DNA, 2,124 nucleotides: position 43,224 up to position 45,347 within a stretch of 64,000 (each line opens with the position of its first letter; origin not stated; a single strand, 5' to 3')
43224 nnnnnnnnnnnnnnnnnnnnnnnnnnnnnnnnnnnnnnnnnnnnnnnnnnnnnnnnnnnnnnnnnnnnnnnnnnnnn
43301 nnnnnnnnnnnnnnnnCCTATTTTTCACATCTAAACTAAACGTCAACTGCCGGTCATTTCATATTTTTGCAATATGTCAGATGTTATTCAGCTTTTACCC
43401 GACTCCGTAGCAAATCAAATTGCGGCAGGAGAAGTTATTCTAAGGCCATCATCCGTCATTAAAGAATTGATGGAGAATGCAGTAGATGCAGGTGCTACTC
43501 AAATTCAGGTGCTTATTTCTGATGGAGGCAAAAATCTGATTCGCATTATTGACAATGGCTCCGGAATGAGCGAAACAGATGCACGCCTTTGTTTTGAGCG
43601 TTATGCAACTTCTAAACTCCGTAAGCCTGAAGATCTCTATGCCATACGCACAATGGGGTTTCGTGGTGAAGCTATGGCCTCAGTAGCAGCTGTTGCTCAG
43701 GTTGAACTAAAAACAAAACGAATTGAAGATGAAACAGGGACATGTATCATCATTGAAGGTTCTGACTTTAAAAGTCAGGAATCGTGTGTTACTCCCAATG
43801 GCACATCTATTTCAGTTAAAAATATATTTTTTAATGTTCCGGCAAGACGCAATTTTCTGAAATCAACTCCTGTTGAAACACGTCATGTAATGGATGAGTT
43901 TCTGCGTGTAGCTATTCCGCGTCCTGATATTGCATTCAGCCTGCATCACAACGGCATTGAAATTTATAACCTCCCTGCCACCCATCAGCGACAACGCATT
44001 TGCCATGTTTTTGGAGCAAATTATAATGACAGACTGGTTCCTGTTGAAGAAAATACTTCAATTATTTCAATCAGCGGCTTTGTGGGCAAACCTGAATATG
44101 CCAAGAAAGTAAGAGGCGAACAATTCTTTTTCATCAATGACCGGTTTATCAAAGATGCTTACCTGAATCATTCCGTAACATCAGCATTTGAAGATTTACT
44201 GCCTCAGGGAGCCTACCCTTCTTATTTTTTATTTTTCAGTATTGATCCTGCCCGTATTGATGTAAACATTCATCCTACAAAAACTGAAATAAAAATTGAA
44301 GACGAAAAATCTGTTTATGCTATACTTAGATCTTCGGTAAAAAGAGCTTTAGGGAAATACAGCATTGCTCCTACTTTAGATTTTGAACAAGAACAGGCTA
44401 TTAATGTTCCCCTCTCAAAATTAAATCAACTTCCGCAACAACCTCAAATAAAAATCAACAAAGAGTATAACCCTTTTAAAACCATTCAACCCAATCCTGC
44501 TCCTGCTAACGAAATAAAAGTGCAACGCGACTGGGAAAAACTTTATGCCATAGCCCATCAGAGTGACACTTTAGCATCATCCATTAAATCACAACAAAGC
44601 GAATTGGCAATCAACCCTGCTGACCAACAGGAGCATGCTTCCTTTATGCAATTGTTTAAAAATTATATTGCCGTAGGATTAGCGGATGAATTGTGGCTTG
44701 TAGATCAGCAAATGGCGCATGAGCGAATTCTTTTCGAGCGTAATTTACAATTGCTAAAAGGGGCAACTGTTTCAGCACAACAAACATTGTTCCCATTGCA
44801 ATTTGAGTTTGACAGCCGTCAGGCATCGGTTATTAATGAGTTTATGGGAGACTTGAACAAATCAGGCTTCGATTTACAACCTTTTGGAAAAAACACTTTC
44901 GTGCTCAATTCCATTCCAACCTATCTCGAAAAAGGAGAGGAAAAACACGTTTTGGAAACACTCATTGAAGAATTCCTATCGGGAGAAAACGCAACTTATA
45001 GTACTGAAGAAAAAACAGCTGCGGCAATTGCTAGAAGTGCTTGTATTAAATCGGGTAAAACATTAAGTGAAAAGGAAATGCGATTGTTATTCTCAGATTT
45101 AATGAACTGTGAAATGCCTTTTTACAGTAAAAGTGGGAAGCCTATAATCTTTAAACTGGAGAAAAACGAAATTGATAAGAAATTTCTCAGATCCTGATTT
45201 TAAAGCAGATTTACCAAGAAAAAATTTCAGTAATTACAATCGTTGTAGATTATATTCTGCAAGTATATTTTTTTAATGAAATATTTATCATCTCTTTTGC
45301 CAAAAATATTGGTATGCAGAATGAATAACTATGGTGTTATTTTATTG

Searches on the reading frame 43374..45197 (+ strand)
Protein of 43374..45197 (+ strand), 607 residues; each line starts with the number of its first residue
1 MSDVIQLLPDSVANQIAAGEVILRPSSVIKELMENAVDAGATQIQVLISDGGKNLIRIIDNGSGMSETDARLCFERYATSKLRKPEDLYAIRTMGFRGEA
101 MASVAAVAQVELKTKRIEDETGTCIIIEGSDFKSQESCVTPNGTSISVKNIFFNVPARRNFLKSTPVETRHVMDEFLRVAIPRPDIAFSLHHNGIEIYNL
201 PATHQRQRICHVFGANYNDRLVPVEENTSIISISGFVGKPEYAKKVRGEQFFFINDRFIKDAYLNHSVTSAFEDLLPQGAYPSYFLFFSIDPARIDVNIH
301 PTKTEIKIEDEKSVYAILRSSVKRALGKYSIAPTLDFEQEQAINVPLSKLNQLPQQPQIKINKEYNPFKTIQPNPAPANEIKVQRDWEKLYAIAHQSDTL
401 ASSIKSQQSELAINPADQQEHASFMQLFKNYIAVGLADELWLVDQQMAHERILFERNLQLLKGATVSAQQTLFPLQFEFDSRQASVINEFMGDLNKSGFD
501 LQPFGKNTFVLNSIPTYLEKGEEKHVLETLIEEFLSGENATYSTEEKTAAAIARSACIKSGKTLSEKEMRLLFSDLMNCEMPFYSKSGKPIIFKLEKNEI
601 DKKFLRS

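Call 47: search_protein_families(library=pfam, proteins=[window:43374-45197:+], max_evalue=0.00001)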
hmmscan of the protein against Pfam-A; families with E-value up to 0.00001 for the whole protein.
window:43374-45197:+ (607 aa): 4 families
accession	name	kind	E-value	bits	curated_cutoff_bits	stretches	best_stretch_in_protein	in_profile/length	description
PF01119.25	DNA_mis_repair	-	6.6e-36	123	26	1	210-326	2-118/119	DNA mismatch repair protein, C-terminal domain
PF08676.16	MutL_C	-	8.6e-28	97.3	25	1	425-563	2-141/142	MutL C terminal dimerisation domain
PF13589.12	HATPase_c_3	-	1.6e-11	44.8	25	1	26-136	4-114/137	Histidine kinase-, DNA gyrase B-, and HSP90-like ATPase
PF02518.31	HATPase_c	-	3.1e-09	37.7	26.4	1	24-126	5-104/111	Histidine kinase-, DNA gyrase B-, and HSP90-like ATPase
